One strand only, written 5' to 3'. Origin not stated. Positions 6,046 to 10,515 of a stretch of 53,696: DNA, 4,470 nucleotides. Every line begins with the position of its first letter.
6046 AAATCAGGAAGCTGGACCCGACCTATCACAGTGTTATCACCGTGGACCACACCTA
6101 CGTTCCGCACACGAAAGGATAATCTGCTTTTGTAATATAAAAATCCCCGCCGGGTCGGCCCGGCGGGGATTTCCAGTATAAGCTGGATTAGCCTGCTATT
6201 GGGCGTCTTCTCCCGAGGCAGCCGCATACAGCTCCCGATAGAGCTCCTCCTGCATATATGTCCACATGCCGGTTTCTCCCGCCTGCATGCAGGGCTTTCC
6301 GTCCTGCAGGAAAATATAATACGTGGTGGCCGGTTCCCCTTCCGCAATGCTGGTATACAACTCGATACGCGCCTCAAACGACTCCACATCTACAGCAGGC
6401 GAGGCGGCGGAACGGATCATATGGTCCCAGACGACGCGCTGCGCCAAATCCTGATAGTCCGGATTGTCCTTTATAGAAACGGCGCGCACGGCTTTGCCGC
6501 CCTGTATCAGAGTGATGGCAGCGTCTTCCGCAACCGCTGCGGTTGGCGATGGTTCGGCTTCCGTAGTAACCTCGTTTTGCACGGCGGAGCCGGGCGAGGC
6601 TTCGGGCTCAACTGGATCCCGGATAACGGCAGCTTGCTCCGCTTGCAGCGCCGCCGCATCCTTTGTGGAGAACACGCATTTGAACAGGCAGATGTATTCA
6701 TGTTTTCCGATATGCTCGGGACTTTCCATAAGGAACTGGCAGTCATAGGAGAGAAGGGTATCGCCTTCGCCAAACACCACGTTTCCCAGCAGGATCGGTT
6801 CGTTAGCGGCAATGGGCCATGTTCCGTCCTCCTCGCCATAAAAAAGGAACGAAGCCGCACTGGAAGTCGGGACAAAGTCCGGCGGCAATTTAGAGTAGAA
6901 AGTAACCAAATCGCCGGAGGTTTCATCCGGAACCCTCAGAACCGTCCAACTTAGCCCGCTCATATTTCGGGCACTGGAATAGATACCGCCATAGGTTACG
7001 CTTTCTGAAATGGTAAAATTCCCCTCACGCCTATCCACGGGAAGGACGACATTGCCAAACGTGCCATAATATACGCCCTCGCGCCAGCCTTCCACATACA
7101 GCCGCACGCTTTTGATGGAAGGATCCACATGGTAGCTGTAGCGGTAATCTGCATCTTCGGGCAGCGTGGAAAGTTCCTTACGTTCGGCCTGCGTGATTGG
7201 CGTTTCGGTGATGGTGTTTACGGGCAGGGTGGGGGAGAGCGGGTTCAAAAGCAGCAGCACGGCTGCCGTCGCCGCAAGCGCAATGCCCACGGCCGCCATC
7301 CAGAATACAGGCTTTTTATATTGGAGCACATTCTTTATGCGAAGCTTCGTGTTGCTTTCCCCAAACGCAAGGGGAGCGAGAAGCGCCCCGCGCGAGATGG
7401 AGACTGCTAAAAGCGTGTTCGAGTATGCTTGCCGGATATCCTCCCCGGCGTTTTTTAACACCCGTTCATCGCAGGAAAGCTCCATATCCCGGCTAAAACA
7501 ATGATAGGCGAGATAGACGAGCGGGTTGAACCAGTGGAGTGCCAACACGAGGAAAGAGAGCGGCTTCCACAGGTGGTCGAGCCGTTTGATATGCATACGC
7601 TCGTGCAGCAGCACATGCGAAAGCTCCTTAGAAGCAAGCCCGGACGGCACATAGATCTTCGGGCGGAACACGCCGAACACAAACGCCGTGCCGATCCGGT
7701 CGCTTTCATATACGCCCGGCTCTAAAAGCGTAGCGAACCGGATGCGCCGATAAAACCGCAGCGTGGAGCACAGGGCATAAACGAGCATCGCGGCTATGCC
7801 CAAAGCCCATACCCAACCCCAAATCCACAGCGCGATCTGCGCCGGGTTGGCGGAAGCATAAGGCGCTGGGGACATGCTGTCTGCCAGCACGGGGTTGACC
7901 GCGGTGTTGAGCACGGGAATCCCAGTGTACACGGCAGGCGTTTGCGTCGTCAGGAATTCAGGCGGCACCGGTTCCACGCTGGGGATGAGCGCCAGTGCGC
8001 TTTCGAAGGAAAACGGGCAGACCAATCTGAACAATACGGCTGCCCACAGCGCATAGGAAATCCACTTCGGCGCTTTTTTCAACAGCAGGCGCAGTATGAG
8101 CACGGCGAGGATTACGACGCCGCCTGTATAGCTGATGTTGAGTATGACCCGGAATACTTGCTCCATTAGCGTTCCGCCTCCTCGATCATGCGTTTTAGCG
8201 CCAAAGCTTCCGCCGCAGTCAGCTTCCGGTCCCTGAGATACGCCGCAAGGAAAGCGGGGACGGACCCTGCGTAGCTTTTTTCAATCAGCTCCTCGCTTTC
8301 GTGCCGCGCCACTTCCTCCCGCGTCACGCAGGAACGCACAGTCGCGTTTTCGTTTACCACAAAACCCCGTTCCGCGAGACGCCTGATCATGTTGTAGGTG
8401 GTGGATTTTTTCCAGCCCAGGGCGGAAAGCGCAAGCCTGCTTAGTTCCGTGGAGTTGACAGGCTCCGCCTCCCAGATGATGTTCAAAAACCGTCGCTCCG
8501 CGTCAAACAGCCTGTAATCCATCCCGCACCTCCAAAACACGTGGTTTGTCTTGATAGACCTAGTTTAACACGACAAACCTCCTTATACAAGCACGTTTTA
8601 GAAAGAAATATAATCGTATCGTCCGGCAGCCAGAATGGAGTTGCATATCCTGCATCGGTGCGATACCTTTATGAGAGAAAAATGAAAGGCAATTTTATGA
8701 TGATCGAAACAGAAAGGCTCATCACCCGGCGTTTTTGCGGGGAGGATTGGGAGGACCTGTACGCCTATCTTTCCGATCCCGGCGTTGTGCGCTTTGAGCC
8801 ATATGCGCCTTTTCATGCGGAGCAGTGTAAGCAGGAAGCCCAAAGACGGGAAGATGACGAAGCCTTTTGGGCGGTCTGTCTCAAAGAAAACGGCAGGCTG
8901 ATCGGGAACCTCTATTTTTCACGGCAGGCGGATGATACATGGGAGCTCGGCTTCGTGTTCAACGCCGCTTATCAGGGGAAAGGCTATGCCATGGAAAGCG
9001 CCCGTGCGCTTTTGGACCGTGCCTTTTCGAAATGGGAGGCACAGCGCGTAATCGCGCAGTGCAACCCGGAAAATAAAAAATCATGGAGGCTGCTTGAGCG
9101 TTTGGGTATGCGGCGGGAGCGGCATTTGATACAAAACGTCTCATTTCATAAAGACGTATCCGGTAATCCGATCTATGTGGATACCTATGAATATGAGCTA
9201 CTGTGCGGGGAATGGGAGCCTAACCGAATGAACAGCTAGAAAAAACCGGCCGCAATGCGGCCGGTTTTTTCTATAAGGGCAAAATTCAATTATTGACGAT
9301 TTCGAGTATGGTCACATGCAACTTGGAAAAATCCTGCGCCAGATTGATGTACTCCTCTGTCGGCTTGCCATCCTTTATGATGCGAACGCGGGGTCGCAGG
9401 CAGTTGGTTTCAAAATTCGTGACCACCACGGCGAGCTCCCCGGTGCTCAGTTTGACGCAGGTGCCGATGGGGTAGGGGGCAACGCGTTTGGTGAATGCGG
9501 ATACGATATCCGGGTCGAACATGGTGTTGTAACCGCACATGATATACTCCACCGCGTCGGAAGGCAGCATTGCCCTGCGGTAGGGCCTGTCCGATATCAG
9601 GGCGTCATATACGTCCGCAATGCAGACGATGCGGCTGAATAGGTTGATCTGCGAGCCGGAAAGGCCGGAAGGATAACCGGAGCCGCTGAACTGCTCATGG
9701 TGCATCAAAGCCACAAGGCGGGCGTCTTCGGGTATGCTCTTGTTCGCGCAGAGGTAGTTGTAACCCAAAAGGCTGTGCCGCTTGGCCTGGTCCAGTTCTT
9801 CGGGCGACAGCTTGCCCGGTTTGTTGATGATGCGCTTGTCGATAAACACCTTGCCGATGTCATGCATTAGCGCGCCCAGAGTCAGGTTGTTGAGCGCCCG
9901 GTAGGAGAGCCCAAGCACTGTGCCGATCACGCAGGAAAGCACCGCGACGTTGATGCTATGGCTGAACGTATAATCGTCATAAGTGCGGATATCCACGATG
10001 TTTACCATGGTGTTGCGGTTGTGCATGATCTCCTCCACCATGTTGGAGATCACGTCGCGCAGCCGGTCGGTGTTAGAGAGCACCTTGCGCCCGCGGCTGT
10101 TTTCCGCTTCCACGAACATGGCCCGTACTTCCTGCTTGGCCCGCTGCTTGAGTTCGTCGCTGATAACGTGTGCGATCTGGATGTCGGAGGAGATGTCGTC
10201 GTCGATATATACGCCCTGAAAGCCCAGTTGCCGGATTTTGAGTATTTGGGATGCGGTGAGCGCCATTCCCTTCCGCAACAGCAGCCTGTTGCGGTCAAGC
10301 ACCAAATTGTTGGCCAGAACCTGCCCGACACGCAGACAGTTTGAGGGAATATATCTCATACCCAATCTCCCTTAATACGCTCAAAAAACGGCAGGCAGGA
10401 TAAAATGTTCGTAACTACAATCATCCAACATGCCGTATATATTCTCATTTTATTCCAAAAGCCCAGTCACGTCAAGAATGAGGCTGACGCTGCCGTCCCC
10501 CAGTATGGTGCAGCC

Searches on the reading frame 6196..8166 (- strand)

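Call 63: search_protein_families(library=pfam, proteins=[window:6196-8166:-], max_evalue=0.0001)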
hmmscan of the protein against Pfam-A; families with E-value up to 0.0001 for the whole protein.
window:6196-8166:- (656 aa): 1 family
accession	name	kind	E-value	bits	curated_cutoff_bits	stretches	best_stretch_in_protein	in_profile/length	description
PF05569.17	Peptidase_M56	-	4.3e-51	174.3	31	1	8-279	3-295/296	BlaR1 peptidase M56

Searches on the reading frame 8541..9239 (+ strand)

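Call 63: search_protein_families(library=pfam, proteins=[window:8541-9239:+], max_evalue=0.0001)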
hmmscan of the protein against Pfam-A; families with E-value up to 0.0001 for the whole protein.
window:8541-9239:+ (232 aa): 3 families
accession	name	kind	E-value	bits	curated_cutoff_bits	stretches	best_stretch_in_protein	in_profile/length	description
PF13302.13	Acetyltransf_3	-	1.8e-28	100.4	25.4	1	59-191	1-138/138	Acetyltransferase (GNAT) domain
PF00583.31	Acetyltransf_1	-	4.6e-13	49.9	20.7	1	71-190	2-116/116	Acetyltransferase (GNAT) family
PF13523.12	Acetyltransf_8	-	8.2e-06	25.9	27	1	139-195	86-142/145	Acetyltransferase (GNAT) domain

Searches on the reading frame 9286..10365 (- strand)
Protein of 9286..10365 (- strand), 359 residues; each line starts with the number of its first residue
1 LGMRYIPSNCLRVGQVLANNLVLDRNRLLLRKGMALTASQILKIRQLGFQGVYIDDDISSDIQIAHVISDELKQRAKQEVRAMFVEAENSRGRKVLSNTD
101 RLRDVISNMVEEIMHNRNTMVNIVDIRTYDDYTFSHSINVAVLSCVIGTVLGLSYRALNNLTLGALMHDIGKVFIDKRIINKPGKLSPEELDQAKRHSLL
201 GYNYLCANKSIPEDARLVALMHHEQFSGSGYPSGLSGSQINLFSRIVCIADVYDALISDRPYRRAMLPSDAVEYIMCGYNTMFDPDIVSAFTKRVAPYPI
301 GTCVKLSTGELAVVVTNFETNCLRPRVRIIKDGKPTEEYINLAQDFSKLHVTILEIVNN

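Call 63: search_protein_families(library=pfam, proteins=[window:9286-10365:-], max_evalue=0.0001)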
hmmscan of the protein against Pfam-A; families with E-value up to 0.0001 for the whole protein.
window:9286-10365:- (359 aa): 2 families
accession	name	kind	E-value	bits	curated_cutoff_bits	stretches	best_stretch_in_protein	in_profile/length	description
PF13487.12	HD_5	-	1.6e-26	93.5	27.2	1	131-287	12-170/170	HD domain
PF01966.28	HD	-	8e-14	52.4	22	1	133-255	1-115/116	HD domain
